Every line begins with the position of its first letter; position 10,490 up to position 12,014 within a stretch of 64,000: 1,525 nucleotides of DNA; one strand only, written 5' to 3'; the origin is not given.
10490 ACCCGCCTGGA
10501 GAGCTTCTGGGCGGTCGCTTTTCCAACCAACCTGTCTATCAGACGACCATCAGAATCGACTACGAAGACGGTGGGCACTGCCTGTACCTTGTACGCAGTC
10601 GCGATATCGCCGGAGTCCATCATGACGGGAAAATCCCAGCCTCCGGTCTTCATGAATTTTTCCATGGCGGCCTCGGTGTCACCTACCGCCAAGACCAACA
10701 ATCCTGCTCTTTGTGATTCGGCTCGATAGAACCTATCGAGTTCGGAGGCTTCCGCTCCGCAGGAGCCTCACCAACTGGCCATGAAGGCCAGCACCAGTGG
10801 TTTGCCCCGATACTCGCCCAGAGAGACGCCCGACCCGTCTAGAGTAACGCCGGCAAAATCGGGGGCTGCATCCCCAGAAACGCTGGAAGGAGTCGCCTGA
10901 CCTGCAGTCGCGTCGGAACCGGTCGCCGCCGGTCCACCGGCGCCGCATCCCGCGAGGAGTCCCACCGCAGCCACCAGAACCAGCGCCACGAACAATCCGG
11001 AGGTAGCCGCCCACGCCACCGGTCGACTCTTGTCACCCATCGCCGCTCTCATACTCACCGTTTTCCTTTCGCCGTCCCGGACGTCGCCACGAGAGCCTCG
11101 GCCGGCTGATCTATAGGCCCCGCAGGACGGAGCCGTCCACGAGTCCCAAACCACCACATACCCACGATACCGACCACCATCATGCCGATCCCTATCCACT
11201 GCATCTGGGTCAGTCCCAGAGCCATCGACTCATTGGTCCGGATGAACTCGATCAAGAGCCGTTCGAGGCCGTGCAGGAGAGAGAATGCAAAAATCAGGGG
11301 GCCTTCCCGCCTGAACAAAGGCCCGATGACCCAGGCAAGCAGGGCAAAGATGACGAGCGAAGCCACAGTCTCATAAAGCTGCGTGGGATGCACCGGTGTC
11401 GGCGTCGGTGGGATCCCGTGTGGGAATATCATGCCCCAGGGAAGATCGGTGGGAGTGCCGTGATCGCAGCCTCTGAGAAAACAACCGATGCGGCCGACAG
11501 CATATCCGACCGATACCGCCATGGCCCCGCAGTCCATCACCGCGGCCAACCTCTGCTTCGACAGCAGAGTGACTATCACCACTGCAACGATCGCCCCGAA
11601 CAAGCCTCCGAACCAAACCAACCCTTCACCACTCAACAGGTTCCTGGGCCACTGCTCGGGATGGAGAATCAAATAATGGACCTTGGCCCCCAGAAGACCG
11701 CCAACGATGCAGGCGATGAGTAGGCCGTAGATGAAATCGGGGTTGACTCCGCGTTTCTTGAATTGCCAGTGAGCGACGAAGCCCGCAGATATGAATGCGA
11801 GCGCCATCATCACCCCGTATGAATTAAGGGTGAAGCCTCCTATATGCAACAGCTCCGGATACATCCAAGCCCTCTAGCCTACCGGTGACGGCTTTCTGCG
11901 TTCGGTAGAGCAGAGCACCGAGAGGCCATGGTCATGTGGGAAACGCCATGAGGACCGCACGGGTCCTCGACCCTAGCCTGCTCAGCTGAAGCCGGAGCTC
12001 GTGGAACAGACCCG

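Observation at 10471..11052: In-frame TGA exactly at the first Cys of the CxxC motif of a TlpA/ResA-family lipoprotein: candidate selenoprotein (WUGSC)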

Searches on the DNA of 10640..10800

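Call 44: search_rna_families(source=window, start=10640, end=10800, threshold=evalue, max_evalue=10, show_alignments=3)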
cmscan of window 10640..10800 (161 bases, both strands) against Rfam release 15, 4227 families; matches with E-value up to 10: 4.
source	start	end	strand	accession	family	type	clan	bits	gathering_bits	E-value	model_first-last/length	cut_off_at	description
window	10662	10731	-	RF04308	HCV_SL2531-SL2549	Cis-reg;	-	13.3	56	1.4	1-72/72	no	Hepatitis C virus stem-loop SL2531 and SL2549AU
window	10665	10700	-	RF00039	DicF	Gene; antisense;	-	12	48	2.9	1-52/52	no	DicF RNA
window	10747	10768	+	RF02085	Yar_1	Gene; lncRNA;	-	9.3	50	9.3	53-74/74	no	Yellow-achaete intergenic RNA conserved region 1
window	10749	10770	-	RF01138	sR23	Gene; snRNA; snoRNA; CD-box;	-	7.7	45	9.7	33-54/54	no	Small nucleolar RNA sR23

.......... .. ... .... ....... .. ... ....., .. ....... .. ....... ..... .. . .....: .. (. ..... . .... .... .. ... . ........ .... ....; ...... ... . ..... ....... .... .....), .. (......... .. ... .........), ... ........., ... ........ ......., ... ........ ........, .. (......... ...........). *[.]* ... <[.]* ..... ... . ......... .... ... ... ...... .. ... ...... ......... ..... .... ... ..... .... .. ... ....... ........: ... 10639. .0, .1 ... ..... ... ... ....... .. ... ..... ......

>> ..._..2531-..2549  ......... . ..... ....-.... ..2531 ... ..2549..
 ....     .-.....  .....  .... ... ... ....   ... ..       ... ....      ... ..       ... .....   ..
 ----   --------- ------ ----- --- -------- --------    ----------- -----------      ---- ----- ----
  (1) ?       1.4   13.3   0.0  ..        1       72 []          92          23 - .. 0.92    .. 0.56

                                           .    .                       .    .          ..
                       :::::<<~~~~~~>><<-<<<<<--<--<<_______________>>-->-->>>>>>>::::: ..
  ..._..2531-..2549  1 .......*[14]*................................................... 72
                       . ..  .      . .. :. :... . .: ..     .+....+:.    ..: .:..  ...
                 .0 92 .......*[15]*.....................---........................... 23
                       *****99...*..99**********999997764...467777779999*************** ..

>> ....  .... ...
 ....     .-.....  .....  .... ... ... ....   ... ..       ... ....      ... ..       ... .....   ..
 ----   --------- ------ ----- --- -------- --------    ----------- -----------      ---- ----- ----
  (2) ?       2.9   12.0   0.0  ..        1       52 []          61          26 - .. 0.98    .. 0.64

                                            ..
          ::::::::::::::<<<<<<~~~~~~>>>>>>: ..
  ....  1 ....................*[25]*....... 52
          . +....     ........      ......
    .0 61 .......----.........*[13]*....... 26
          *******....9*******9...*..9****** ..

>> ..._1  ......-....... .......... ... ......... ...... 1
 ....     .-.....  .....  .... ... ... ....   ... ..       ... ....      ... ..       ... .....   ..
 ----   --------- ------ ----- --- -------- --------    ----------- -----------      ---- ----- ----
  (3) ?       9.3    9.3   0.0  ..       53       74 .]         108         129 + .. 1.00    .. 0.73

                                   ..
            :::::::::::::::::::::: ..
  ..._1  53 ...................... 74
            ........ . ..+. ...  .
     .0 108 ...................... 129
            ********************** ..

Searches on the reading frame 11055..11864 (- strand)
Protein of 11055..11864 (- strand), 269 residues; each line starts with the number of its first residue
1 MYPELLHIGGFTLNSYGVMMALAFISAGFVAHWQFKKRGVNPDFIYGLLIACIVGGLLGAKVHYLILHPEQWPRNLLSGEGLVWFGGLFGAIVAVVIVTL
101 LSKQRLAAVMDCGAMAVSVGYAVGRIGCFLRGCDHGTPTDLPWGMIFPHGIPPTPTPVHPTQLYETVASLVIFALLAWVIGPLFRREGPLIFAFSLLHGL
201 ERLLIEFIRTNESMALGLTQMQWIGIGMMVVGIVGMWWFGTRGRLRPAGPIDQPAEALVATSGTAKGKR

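Call 9: find_encoding_contigs(protein=window:11055-11864:-, flank=10000, max_places=10)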
Protein window:11055-11864:- (269 aa): 5 contigs read that carry it; 5 places shown.
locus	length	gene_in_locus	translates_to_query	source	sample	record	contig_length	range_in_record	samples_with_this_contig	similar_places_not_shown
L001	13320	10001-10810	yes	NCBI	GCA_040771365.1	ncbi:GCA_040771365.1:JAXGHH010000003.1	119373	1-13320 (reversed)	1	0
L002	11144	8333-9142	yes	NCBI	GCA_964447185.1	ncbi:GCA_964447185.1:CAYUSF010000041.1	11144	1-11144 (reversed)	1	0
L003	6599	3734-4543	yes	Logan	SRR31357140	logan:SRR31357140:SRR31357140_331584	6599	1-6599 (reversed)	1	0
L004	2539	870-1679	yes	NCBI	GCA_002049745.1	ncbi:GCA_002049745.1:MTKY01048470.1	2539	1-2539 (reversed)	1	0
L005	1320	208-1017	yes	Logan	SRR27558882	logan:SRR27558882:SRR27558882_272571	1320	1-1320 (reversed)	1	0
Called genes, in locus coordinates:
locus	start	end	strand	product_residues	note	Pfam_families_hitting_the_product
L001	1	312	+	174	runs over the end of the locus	-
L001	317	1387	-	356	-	PF01139:RtcB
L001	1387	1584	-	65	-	PF01139:RtcB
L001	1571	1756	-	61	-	-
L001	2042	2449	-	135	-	PF01951:Archease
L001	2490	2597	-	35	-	PF05362:Lon_C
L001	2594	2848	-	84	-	PF05362:Lon_C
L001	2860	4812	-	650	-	PF02190:LON_substr_bdg, PF00004:AAA, PF07728:AAA_5 (weak), PF22667:Lon_lid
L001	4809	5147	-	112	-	PF00011:HSP20, PF17886:ArsA_HSP20 (faint)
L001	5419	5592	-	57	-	-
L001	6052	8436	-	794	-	PF03699:UPF0182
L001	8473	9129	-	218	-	PF13483:Lactamase_B_3, PF12706:Lactamase_B_2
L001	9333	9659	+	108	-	PF14595:Thioredoxin_9 (weak), PF00085:Thioredoxin, PF13905:Thioredoxin_8 (faint)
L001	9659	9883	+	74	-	PF09723:Zn_ribbon_8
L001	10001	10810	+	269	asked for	PF01790:LGT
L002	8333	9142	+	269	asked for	PF01790:LGT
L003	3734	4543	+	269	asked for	PF01790:LGT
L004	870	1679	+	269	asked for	PF01790:LGT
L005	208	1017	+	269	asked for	PF01790:LGT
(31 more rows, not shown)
